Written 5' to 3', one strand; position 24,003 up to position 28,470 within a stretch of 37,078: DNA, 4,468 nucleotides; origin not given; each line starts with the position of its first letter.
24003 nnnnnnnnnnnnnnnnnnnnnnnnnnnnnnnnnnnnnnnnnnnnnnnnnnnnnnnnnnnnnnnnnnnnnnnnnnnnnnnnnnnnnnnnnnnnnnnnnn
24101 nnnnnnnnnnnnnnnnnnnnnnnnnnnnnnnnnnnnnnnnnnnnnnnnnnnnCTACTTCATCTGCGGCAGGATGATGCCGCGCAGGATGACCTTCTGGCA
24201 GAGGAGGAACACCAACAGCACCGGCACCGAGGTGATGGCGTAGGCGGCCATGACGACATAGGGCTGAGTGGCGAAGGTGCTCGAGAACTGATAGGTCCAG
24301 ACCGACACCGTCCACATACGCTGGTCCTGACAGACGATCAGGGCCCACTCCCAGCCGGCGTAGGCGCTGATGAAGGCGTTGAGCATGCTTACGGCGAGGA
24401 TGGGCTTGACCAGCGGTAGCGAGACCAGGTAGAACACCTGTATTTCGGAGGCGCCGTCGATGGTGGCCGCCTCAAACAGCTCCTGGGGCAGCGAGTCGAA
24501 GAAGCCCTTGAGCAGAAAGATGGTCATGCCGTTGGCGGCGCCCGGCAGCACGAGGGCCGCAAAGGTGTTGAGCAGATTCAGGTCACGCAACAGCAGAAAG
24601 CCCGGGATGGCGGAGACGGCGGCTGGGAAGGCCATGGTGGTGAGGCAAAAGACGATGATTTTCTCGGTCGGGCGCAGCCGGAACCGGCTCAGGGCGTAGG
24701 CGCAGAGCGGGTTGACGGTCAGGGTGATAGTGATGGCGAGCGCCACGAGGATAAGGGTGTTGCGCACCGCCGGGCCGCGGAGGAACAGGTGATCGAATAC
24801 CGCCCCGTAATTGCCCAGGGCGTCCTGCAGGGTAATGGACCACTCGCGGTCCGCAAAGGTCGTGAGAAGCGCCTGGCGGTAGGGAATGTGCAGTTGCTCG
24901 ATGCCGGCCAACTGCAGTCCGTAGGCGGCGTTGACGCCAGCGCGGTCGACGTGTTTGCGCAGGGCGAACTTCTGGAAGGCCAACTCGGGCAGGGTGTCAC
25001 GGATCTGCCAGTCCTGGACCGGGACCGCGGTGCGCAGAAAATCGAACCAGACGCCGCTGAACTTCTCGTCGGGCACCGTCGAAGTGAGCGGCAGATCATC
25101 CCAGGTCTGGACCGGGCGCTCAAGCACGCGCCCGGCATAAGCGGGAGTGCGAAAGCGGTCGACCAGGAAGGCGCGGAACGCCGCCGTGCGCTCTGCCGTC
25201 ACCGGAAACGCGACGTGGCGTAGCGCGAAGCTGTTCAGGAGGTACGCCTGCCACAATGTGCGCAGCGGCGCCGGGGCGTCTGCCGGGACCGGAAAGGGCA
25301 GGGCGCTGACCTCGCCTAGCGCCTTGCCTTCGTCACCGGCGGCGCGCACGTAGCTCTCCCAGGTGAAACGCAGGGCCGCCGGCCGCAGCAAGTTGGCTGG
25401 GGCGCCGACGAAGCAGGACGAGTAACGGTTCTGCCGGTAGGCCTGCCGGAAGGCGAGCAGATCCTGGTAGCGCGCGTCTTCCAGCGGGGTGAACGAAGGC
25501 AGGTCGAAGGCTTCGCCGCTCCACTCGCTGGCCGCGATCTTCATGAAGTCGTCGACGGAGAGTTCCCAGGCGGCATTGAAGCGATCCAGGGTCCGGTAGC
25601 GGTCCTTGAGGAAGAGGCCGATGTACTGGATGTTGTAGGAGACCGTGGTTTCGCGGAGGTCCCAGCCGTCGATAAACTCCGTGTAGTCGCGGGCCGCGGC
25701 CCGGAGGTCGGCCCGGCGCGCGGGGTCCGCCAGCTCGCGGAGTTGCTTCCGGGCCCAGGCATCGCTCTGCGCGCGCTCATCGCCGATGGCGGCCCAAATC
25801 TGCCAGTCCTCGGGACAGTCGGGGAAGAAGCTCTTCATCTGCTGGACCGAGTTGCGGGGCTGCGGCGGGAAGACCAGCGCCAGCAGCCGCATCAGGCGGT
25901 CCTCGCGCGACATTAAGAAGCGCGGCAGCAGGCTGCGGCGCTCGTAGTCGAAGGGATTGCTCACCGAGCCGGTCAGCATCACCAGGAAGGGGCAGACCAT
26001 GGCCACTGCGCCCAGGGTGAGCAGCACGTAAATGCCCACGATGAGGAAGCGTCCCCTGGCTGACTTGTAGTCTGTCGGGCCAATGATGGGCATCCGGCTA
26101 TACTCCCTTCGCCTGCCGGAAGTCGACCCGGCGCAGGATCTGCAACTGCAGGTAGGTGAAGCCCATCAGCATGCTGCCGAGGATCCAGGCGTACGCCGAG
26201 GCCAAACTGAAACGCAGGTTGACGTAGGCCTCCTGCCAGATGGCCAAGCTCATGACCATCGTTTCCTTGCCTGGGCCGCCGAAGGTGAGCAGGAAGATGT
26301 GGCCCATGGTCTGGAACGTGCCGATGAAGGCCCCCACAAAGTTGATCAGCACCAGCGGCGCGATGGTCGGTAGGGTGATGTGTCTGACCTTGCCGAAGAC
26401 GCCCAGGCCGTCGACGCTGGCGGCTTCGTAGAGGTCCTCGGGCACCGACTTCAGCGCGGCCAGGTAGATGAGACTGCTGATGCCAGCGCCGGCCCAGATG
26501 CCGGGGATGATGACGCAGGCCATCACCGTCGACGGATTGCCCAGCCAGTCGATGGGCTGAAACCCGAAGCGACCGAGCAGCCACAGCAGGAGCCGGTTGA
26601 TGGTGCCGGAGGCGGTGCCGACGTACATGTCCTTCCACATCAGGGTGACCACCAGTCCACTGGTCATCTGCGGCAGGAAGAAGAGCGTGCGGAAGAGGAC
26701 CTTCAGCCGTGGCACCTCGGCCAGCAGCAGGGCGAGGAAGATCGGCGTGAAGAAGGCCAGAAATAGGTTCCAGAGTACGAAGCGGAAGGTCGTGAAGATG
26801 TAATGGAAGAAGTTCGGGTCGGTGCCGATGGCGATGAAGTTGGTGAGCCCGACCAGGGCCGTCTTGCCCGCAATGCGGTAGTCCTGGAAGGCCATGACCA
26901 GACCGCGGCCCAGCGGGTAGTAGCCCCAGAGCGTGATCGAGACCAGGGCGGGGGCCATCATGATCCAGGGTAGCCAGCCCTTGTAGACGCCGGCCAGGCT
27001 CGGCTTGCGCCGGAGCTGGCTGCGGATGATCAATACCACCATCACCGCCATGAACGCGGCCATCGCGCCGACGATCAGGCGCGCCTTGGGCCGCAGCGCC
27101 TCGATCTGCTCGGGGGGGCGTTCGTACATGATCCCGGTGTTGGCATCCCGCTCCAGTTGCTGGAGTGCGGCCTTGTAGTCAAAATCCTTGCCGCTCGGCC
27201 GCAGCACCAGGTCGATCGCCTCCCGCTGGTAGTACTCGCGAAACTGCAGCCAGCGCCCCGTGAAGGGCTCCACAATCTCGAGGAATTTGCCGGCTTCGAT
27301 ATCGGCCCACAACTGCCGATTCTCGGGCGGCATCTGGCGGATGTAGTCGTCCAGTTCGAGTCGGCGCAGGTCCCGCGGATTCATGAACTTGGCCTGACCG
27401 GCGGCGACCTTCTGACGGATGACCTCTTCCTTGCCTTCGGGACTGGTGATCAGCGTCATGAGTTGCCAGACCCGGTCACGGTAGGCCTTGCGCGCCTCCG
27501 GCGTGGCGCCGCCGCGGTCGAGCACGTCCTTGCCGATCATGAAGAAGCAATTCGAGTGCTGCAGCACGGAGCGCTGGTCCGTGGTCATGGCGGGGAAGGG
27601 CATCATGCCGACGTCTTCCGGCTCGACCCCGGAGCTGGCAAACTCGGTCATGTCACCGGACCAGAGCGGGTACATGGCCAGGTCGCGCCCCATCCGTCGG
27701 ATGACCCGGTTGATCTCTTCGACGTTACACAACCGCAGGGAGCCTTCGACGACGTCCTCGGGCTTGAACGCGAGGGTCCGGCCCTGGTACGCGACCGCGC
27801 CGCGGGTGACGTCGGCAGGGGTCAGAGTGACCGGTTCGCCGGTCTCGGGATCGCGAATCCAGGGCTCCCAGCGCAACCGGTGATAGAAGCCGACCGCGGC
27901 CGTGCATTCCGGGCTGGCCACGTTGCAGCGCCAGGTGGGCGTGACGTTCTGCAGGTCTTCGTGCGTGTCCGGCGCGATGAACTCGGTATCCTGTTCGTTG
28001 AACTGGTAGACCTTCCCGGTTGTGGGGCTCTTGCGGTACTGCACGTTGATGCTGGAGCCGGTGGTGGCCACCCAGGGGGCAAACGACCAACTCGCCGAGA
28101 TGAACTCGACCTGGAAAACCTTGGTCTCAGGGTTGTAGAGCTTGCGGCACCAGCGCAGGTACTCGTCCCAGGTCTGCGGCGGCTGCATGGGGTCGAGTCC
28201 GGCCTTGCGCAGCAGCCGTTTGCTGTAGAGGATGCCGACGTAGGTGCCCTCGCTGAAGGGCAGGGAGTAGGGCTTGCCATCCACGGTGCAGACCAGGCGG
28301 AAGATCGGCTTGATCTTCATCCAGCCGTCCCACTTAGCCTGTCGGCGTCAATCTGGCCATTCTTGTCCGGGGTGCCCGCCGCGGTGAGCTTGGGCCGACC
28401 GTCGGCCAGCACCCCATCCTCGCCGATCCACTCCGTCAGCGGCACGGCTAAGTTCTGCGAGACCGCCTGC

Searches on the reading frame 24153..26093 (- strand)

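Call 12: search_protein_families(library=pfam, proteins=[window:24153-26093:-], max_evalue=0.001)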
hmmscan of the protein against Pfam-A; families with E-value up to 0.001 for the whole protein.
window:24153-26093:- (646 aa): 1 family
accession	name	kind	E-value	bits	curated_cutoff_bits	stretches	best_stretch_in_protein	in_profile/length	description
PF00528.27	BPD_transp_1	-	2.5e-15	57.1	26.4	1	477-640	17-182/184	Binding-protein-dependent transport system inner membrane component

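Call 66: search_protein_families(library=ncbifam, proteins=[window:24153-26093:-], max_evalue=0.001)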
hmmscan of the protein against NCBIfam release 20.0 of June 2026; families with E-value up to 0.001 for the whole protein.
window:24153-26093:- (646 aa): 7 families
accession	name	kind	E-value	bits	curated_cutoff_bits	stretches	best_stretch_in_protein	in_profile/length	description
NF008210.0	PRK10973.1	equivalog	4.2e-27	95.5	297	1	448-641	81-277/281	sn-glycerol-3-phosphate ABC transporter permease UgpE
NF008231.0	PRK10998.1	equivalog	5.7e-23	81.9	261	1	445-641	87-290/296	maltose ABC transporter permease MalG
NF040932.1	ABC_arch_GlcU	equivalog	2.6e-16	60.1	340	1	429-641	51-265/272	glucose ABC transporter permease GlcU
NF007047.0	PRK09500.1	equivalog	3.9e-06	26.7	326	1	442-574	59-193/257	spermidine/putrescine ABC transporter permease PotC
NF008232.0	PRK10999.1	equivalog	2.5e-05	23.2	392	1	525-574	391-440/520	maltose ABC transporter permease MalF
TIGR01581.1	Mo_ABC_porter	hypoth_equivalog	0.00016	21.2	210.3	1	451-602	31-200/225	ABC transporter permease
NF007852.0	PRK10561.1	equivalog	0.00026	20.9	335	1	456-577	113-230/295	sn-glycerol-3-phosphate ABC transporter permease UgpA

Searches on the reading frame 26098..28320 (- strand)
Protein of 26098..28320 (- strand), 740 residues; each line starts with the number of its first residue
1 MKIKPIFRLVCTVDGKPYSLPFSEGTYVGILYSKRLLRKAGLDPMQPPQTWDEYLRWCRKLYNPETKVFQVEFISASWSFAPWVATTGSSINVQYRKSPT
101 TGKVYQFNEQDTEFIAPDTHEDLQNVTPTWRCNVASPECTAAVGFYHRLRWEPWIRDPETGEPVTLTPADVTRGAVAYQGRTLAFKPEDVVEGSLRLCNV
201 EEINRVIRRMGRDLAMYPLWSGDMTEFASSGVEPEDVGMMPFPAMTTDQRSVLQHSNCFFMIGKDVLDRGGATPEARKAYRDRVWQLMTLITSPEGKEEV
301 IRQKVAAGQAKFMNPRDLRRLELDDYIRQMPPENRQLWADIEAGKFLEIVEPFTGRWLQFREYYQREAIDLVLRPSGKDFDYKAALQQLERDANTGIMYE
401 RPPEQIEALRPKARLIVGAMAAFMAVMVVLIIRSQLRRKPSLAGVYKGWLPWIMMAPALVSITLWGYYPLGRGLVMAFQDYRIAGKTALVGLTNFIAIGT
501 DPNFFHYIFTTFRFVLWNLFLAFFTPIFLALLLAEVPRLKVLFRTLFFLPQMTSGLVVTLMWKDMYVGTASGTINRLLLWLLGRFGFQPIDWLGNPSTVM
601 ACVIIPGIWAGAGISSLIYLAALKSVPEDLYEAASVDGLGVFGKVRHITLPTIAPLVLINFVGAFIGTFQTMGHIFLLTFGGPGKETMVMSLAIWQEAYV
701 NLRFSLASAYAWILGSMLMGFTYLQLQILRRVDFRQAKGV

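Call 12: search_protein_families(library=pfam, proteins=[window:26098-28320:-], max_evalue=0.001)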
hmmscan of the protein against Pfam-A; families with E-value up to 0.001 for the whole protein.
window:26098-28320:- (740 aa): 3 families
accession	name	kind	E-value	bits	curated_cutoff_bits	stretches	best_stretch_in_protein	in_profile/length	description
PF00528.27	BPD_transp_1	-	4.5e-11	43.2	26.4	1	527-727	2-173/184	Binding-protein-dependent transport system inner membrane component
PF01547.30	SBP_bac_1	-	1.4e-08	35.5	26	1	16-83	104-163/307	Bacterial extracellular solute-binding protein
PF13416.11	SBP_bac_8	-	2e-05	25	27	1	10-64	78-123/279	Bacterial extracellular solute-binding protein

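Call 66: search_protein_families(library=ncbifam, proteins=[window:26098-28320:-], max_evalue=0.001)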
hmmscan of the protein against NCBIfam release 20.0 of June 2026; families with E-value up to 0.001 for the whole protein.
window:26098-28320:- (740 aa): 4 families
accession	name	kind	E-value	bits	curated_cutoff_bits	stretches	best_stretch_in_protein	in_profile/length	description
NF007852.0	PRK10561.1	equivalog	1.1e-26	94.4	335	1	446-729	9-288/295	sn-glycerol-3-phosphate ABC transporter permease UgpA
NF008232.0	PRK10999.1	equivalog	3.5e-17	62.3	392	1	484-684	259-459/520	maltose ABC transporter permease MalF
NF040931.1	ABC_arch_GlcT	equivalog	2.3e-14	53.7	360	1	470-714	16-256/278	glucose ABC transporter permease GlcT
NF008211.0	PRK10974.1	equivalog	9.8e-06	24.4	411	1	15-62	136-182/439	sn-glycerol-3-phosphate ABC transporter substrate-binding protein UgpB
